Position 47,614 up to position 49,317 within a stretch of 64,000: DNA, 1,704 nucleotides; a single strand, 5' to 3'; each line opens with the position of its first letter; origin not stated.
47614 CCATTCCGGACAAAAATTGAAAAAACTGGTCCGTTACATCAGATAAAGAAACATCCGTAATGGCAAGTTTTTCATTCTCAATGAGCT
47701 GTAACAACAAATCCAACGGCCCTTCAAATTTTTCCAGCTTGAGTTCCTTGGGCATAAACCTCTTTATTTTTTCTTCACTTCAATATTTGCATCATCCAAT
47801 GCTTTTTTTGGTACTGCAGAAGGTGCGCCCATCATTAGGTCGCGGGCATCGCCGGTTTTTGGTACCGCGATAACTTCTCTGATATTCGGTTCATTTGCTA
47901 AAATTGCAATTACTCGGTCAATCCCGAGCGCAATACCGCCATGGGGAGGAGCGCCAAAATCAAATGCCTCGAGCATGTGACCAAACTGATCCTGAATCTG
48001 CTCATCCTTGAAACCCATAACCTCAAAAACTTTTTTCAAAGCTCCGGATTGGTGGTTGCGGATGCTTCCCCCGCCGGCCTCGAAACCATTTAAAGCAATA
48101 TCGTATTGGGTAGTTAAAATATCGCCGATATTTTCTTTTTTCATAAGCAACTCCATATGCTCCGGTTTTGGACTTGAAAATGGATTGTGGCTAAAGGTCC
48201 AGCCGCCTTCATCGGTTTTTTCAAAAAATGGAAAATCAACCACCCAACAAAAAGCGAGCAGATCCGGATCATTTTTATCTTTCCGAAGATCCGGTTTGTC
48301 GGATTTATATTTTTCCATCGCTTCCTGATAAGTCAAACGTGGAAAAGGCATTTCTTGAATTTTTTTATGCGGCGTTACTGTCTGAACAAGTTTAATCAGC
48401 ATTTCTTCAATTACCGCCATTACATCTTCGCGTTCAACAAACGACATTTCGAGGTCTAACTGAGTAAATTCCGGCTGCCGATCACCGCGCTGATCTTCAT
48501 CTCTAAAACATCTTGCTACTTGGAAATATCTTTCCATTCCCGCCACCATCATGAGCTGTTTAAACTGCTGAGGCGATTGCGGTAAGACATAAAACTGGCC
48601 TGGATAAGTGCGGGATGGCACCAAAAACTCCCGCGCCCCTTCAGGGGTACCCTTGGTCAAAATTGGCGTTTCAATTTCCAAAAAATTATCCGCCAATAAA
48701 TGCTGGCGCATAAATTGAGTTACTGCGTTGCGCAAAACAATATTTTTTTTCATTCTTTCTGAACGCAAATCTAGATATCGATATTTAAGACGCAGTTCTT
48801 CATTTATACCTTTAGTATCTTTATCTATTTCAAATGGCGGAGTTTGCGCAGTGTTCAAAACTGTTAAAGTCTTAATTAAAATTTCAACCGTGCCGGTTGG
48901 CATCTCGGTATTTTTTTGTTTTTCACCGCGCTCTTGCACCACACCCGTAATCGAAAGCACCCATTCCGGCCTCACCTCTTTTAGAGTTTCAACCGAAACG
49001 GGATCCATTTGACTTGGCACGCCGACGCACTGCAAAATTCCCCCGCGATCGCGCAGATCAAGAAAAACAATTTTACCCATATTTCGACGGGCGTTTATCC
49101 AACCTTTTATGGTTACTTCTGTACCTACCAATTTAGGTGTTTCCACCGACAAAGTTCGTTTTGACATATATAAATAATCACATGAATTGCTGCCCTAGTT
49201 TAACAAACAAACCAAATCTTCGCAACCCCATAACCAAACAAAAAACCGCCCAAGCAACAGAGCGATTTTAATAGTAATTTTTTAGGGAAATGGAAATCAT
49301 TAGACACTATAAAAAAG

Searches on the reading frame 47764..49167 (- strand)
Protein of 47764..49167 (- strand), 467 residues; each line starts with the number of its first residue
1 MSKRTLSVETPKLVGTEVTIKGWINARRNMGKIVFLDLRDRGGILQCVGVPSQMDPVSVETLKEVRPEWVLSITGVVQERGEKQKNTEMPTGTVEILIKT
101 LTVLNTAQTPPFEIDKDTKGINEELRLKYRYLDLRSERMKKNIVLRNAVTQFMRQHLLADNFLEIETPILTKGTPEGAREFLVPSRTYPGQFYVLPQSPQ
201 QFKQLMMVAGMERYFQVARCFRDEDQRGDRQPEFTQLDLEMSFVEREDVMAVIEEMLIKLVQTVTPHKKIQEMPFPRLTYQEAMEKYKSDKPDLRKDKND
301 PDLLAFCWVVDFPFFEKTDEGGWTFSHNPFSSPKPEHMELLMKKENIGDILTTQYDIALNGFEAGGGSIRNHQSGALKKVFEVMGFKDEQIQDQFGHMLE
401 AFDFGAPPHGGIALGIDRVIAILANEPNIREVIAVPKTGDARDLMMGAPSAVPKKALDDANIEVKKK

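Call 7: search_protein_families(library=ncbifam, proteins=[window:47764-49167:-], max_evalue=0.01)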
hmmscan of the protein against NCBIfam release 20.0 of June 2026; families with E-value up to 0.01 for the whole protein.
window:47764-49167:- (467 aa): 16 families
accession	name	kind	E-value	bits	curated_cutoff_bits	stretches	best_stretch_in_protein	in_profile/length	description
NF001750.0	PRK00476.1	equivalog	7.1e-192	638.8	443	2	12-297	15-296/590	aspartate--tRNA ligase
TIGR00459.1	aspS_bact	equivalog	6.1e-173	576.3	373.85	2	12-297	13-291/586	aspartate--tRNA ligase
NF009460.0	PRK12820.1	equivalog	5.7e-134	447.9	1379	2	10-297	30-324/723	bifunctional aspartyl-tRNA synthetase/aspartyl/glutamyl-tRNA amidotransferase subunit C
NF003483.0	PRK05159.1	equivalog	1.7e-74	251.3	353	1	3-437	4-431/438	aspartate--tRNA(Asn) ligase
TIGR00458.1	aspS_nondisc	equivalog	2.6e-59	201.3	368.4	1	12-437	9-421/428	aspartate--tRNA(Asn) ligase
NF001756.1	PRK00484.1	subfamily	2.3e-44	151.9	468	1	13-437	49-484/488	lysine--tRNA ligase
TIGR00499.1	lysS_bact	equivalog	1.4e-42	146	427.6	2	9-296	47-332/496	lysine--tRNA ligase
NF003037.0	PRK03932.1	equivalog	6e-42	144.1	414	2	9-273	10-270/451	asparagine--tRNA ligase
TIGR00457.1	asnS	equivalog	4.7e-41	141.1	342.6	1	11-438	12-449/455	asparagine--tRNA ligase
NF009101.0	PRK12445.1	subfamily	5.2e-33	114.3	1026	2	16-291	66-340/505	lysine--tRNA ligase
NF002821.0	PRK02983.1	equivalog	5.7e-33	114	742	2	13-267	657-902/1102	bifunctional lysylphosphatidylglycerol synthetase/lysine--tRNA ligase LysX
TIGR00462.1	genX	equivalog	1.8e-20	73.6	286.9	2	146-292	4-147/304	EF-P lysine aminoacylase EpmA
NF006828.0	PRK09350.1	equivalog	1e-17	64.4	264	2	139-289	12-158/325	elongation factor P--(R)-beta-lysine ligase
NF005054.0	PRK06462.1-4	equivalog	2.1e-15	56.6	309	1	129-318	11-218/318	asparagine synthetase A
NF005052.0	PRK06462.1-1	equivalog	9.7e-13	47.9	368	1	109-267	17-177/353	asparagine synthetase A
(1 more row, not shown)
